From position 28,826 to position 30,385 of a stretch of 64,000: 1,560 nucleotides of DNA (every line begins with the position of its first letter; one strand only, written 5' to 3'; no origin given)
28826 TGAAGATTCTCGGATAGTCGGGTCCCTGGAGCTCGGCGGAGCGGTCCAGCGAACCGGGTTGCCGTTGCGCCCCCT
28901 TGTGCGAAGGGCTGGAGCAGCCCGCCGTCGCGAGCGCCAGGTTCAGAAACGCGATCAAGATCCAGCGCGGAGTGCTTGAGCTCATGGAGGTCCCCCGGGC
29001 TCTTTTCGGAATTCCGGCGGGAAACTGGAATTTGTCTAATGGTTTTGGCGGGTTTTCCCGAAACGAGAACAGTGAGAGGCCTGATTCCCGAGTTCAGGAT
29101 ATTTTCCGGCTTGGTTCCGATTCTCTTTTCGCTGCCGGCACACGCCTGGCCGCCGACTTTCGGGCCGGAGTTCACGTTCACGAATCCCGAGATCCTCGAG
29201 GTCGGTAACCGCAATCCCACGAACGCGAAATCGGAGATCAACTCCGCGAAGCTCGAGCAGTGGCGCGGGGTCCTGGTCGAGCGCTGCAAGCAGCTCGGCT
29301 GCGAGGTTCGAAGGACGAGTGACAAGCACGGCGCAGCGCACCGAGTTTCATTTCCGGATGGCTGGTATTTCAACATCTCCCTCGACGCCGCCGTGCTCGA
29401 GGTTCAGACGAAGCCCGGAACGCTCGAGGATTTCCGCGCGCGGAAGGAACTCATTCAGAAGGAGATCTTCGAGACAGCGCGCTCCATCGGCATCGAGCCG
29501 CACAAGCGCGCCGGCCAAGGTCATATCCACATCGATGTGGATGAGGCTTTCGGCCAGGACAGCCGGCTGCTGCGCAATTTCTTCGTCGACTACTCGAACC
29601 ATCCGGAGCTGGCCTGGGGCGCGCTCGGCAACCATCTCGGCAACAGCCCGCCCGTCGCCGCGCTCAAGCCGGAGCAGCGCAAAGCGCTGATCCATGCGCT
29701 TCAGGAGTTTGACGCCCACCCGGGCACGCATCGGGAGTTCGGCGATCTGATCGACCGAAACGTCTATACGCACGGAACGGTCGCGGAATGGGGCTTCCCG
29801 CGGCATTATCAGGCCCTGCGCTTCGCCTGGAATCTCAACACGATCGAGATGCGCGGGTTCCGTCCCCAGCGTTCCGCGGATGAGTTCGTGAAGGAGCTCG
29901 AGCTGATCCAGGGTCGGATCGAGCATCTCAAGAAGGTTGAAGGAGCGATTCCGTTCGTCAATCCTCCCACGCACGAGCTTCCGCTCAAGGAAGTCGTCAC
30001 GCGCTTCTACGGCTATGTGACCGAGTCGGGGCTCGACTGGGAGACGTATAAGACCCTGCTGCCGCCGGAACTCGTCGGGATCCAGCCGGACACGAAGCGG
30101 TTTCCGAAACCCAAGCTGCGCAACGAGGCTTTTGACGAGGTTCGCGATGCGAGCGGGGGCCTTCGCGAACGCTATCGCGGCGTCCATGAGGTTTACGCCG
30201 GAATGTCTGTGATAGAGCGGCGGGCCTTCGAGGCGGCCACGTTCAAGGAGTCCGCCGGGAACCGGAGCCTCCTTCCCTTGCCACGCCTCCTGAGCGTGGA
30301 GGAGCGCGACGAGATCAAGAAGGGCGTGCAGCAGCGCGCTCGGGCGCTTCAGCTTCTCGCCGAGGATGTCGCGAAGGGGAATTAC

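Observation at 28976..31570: Fusion of a GS/GCS2-like amidoligase with a circularly permuted ATP-grasp: a two-ligase enzyme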

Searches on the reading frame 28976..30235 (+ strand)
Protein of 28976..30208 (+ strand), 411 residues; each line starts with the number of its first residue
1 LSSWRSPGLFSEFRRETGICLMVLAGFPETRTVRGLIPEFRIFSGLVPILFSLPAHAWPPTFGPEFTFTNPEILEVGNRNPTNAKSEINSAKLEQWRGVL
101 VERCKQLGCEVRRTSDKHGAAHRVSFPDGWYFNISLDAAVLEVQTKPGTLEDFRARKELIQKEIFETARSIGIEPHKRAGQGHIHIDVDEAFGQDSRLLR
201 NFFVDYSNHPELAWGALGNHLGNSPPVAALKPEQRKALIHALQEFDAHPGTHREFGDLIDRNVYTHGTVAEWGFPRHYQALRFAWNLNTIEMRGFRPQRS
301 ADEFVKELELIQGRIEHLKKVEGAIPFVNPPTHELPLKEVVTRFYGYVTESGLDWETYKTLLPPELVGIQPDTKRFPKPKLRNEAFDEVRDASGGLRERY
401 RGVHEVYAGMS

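Call 5: search_protein_families(library=pfam, proteins=[window:28976-30208:+], max_evalue=10)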
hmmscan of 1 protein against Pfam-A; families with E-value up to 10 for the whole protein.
seq(411 aa): 0 families

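Call 8: search_solved_structures(query=window:29147-30208:+, max_evalue=10, show_alignments=2)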
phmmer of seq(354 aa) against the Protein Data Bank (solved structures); distinct sequences matched with E-value up to 10: 2.
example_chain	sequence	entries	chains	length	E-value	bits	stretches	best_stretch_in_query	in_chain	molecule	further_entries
2wbn_A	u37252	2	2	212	0.88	12.2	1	175-240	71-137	TERMINASE LARGE SUBUNIT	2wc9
7uy4_A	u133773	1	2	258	1.1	11.9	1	174-241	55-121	Aminoglycoside (3'') (9) adenylyltransferase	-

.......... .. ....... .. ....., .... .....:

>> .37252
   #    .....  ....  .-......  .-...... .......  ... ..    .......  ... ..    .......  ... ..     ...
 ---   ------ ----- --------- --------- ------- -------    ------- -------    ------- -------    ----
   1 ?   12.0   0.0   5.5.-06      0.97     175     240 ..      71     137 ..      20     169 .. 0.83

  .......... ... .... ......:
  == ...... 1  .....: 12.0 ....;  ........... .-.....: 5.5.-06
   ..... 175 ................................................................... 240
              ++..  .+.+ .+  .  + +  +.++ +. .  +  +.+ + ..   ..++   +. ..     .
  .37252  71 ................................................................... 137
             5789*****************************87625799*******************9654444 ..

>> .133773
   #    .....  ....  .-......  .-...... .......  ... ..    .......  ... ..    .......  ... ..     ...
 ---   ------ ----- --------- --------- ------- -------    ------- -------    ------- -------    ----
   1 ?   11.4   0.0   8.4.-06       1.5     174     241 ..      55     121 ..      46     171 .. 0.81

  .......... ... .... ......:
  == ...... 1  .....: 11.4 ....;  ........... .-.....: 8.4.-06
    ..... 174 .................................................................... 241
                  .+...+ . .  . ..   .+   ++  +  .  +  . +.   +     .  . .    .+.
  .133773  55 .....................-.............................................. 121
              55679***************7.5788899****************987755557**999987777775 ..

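Call 19: search_protein_representatives(alignment_id=A2)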
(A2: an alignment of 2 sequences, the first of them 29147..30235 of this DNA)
Query: 2 sequences, 383 profile positions. Proteins with E-value up to 0.001 (for the whole library): 994; up to 1e-10: 788; up to 1e-30: 410. The best 150 are listed.
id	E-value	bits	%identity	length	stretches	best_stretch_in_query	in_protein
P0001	1.3e-223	758.4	-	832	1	1-381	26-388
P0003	1.5e-128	445.5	-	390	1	1-336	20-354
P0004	2.0e-99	349.7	-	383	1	3-324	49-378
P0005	2.0e-93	329.9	-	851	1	2-380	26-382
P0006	4.1e-88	312.4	-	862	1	1-326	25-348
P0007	1.4e-86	307.3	-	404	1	4-330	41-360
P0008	6.2e-86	305.2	-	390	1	4-326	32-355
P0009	4.9e-85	302.3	-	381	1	1-338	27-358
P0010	5.5e-82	292.2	-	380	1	1-326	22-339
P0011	1.0e-80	288.1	-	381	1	2-323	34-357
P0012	2.5e-80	286.8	-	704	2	1-323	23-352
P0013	2.3e-77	277.0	-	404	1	4-325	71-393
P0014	9.7e-74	265.1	-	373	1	4-322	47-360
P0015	1.1e-73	264.9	-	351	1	1-319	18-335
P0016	3.4e-72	260.0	-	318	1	28-314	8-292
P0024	6.0e-70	252.6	-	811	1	4-338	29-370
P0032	3.6e-65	236.9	-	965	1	2-327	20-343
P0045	1.1e-61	225.3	-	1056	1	5-322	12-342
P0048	4.1e-61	223.5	-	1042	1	3-364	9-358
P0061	6.7e-59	216.2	-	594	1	5-322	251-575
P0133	5.5e-50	186.9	-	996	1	38-319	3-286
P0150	2.5e-48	181.4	-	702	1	3-338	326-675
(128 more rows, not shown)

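Call 22: search_protein_families(library=pfam, alignment_id=A3, max_evalue=1)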
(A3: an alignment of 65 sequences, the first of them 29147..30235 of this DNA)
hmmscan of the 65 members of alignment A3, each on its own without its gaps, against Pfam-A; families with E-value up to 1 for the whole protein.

A. member 1, window:29147-30235:+ (363 aa): 0 families

B. families by the number of members that match (of 65 scanned): 41 families (the first 25 are shown)
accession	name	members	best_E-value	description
PF09899.14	DUF2126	4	0.0018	Putative amidoligase enzyme (DUF2126)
PF12224.13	Amidoligase_2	2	0.00043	Putative amidoligase enzyme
PF14805.11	THDPS_N_2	2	0.0019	Tetrahydrodipicolinate N-succinyltransferase N-terminal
PF22470.1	Histone_HNS_N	2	0.086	H-NS histone-like proteins, N-terminal domain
PF02414.20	Borrelia_orfA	1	0.00054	Borrelia ORF-A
PF23552.2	ParB_C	1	0.0058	ParB dimerisation domain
PF08494.16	DEAD_assoc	1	0.0064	DEAD/H associated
PF19668.4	DUF6171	1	0.0083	Family of unknown function (DUF6171)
PF04508.17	Pox_A_type_inc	1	0.014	Viral A-type inclusion protein repeat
PF13801.11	Metal_resist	1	0.016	Heavy-metal resistance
PF20142.4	Scaffold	1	0.021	Scaffold domain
PF13732.12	DrrA1-3_C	1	0.023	ATP-binding protein DrrA1-3-like, C-terminal domain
PF24141.1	LRR_ComC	1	0.038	EGF-like domain-containing protein ComC LRR domain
PF23306.1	VPS8_N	1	0.039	VPS8-like, N-terminal beta propeller repeats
PF03051.21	Peptidase_C1_2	1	0.043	Peptidase C1-like family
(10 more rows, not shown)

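Call 23: find_homologous_proteins(query=A3, max_evalue=0.00001)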
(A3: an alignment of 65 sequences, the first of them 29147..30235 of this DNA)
Query A3 (65 sequences) (363 aa, profile of the alignment): 105 proteins with E <= 0.00001 among 8000 candidates.
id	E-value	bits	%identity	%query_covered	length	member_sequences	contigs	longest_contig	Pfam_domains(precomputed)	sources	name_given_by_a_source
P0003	1.4e-126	441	51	87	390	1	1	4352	-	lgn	-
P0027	2.2e-123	430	38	85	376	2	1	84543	-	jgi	-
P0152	2.7e-123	430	41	85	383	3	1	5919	-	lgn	-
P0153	5.8e-123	429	42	87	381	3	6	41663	-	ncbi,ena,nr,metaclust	ncbi:MAG: hypothetical protein A2428_15780 [Bdellovibrionales bacterium RIFOXYC1_FULL_54_43]|nr:MAG:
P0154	4.0e-118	413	40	86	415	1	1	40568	-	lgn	-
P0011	8.9e-118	412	40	87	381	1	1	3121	-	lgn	-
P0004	1.4e-116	408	46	85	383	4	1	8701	-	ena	-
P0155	2.8e-115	403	40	87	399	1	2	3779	-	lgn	-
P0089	9.5e-114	398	35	82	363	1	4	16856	-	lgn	-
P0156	2.9e-112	393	35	84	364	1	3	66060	-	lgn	-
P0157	3.9e-112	393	46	85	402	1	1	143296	-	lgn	-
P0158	6.6e-112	392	48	85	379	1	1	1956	-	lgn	-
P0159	2.4e-111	390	34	83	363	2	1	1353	-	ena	-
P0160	6.5e-111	389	46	86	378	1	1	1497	-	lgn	-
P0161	9.4e-111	389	34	84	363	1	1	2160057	-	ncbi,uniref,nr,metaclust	ncbi:hypothetical protein AZI86_00420 [Bdellovibrio bacteriovorus]|uniref:Uncharacterized protein n=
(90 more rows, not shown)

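Call 26: search_solved_structures(query=A4, max_evalue=10, show_alignments=3)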
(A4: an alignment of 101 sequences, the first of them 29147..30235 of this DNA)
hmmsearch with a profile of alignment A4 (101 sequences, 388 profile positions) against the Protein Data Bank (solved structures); distinct sequences matched with E-value up to 10: 7.
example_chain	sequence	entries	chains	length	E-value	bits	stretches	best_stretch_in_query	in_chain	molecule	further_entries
6ys1_AAA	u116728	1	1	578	1.1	11.2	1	130-176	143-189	Fatty acid Photodecarboxylase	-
6zh7_A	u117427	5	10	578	1.1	11.2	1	130-176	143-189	Fatty acid photodecarboxylase, chloroplastic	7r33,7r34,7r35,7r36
6yru_AAA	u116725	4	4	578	1.1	11.2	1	130-176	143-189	Fatty acid Photodecarboxylase | Fatty acid photodecarboxylase, chloroplastic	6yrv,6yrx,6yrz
6ys2_AAA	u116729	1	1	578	1.1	11.2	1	130-176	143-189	Fatty acid Photodecarboxylase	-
5ncc_A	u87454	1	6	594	1.2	11.1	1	130-176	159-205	Fatty acid Photodecarboxylase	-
7av4_AAA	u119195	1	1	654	1.3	11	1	130-176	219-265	Fatty acid photodecarboxylase, chloroplastic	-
7jh6_A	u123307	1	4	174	2.2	10.2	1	210-264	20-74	Two-domain di-Zn(II) and porphyrin-binding protein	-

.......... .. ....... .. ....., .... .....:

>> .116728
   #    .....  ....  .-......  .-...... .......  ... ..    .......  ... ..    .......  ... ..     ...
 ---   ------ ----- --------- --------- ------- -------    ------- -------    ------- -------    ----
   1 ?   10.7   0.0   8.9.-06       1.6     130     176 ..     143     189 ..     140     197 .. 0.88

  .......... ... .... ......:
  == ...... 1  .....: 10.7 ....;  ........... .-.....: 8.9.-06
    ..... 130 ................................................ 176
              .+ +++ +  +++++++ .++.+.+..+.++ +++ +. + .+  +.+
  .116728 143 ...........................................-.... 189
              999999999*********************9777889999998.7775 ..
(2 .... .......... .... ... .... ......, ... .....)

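Call 27: search_protein_families(library=pfam, proteins=[P0005, P0006, P0012, P0024, P0032, P0045, P0048, P0133, P0150, P0061], max_evalue=0.001)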
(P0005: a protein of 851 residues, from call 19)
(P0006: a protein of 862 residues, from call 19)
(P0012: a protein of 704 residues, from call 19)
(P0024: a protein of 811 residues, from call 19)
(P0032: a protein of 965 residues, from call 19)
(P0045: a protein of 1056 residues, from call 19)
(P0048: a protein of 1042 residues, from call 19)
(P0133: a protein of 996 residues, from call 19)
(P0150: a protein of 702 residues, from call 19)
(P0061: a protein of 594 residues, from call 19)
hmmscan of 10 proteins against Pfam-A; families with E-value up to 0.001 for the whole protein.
P0005 (851 aa): 2 families
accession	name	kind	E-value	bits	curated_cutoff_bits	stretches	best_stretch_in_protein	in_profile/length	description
PF14403.11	CP_ATPgrasp_2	-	3.9e-32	112.1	32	1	399-763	1-360/374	Circularly permuted ATP-grasp type 2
PF04174.18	CP_ATPgrasp_1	-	2e-27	96.5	23.1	1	399-740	1-332/332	A circularly permuted ATPgrasp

P0006 (862 aa): 2 families
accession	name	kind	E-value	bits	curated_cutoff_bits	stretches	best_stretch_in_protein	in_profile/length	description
PF14403.11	CP_ATPgrasp_2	-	7.1e-37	127.7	32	2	397-546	1-149/374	Circularly permuted ATP-grasp type 2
PF04174.18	CP_ATPgrasp_1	-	1.1e-31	110.5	23.1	1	397-747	1-332/332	A circularly permuted ATPgrasp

P0012 (704 aa): 0 families

P0024 (811 aa): 0 families

P0032 (965 aa): 2 families
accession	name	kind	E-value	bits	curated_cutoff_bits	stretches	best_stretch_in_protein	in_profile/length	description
PF14403.11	CP_ATPgrasp_2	-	2.9e-34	119.1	32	1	394-748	1-344/374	Circularly permuted ATP-grasp type 2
PF04174.18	CP_ATPgrasp_1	-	8.3e-25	87.9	23.1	1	394-736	1-332/332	A circularly permuted ATPgrasp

P0045 (1056 aa): 2 families
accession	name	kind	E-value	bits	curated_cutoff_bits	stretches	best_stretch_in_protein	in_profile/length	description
PF14403.11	CP_ATPgrasp_2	-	3.3e-22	79.4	32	2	396-537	1-139/374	Circularly permuted ATP-grasp type 2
PF04174.18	CP_ATPgrasp_1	-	5.6e-14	52.3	23.1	2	396-537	1-140/332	A circularly permuted ATPgrasp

P0048 (1042 aa): 2 families
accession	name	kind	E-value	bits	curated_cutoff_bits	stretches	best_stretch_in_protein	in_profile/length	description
PF14403.11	CP_ATPgrasp_2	-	2.3e-30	106.2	32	1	369-739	1-365/374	Circularly permuted ATP-grasp type 2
PF04174.18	CP_ATPgrasp_1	-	2.1e-23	83.3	23.1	1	369-710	1-331/332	A circularly permuted ATPgrasp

P0133 (996 aa): 2 families
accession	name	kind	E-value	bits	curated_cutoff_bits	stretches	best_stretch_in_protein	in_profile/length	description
PF14403.11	CP_ATPgrasp_2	-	2.8e-29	102.7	32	2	587-697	244-344/374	Circularly permuted ATP-grasp type 2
PF04174.18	CP_ATPgrasp_1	-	9e-22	77.9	23.1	2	588-685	245-332/332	A circularly permuted ATPgrasp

P0150 (702 aa): 1 family
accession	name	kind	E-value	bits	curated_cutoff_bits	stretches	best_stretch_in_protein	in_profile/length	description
PF13699.11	eCIS_core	-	6.8e-28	97.1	22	1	70-143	1-78/79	eCIS core domain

P0061 (594 aa): 1 family
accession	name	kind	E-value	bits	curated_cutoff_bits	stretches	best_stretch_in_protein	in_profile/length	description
PF04473.18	DUF553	-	8.7e-05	22.4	20.5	1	75-177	15-112/140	Transglutaminase-like domain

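Call 37: predict_structure(alignment_id=A4)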
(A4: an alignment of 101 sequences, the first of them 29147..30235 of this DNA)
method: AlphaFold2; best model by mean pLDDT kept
length: 363 residues; sequences in the alignment: 101
mean_pLDDT: 93.0   pTM: 0.86
mean pLDDT of the five models: 93.0, 92.8, 92.6, 92.2, 92.0
residues with pLDDT >= 90: 315; 70-90: 20; 50-70: 16; < 50: 12
segments of 3 or more residues with pLDDT < 50: 325-333
pLDDT, mean of each block of 10 residues (from residue 1): 93 98 94 98 98 98 98 98 98 98 98 98 95 98 98 98 96 98 98 98 97 93 97 97 98 98 97 97 98 97 98 94 53 49 64 78 71
secondary structure, 60 per line:
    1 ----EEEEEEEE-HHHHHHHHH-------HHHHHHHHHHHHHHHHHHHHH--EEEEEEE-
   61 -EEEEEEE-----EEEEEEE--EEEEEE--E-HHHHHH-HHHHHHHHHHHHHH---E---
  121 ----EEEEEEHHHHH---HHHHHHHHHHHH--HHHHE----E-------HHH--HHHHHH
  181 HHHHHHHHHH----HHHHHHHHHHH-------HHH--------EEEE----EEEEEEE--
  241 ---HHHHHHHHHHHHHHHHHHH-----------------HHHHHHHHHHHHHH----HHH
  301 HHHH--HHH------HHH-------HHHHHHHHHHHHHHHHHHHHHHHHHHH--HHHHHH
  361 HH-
elements in order: E5-12 H14-22 H30-50 E53-59 E62-68 E74-80 E83-88 H93-98 H100-113 E125-130 H131-135 H139-150 H153-156 H175-190 H195-205 E224-227 E232-238 H244-262 H280-293 H298-304 H326-352 H355-362

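Call 103: find_encoding_contigs(protein=P0150, flank=10000, max_places=3)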
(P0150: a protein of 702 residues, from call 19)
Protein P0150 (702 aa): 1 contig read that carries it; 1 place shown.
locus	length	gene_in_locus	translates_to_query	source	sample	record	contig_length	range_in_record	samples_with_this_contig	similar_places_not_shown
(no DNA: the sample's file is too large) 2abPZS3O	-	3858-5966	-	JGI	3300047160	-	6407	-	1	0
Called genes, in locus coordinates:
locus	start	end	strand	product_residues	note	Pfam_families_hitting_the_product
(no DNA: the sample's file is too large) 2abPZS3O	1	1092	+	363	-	?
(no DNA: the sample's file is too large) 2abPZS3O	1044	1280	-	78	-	-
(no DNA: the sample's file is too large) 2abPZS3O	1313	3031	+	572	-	PF01663:Phosphodiest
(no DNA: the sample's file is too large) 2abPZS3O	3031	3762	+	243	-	PF03372:Exo_endo_phos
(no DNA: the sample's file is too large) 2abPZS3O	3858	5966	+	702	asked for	PF13699:eCIS_core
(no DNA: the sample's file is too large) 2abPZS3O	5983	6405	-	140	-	?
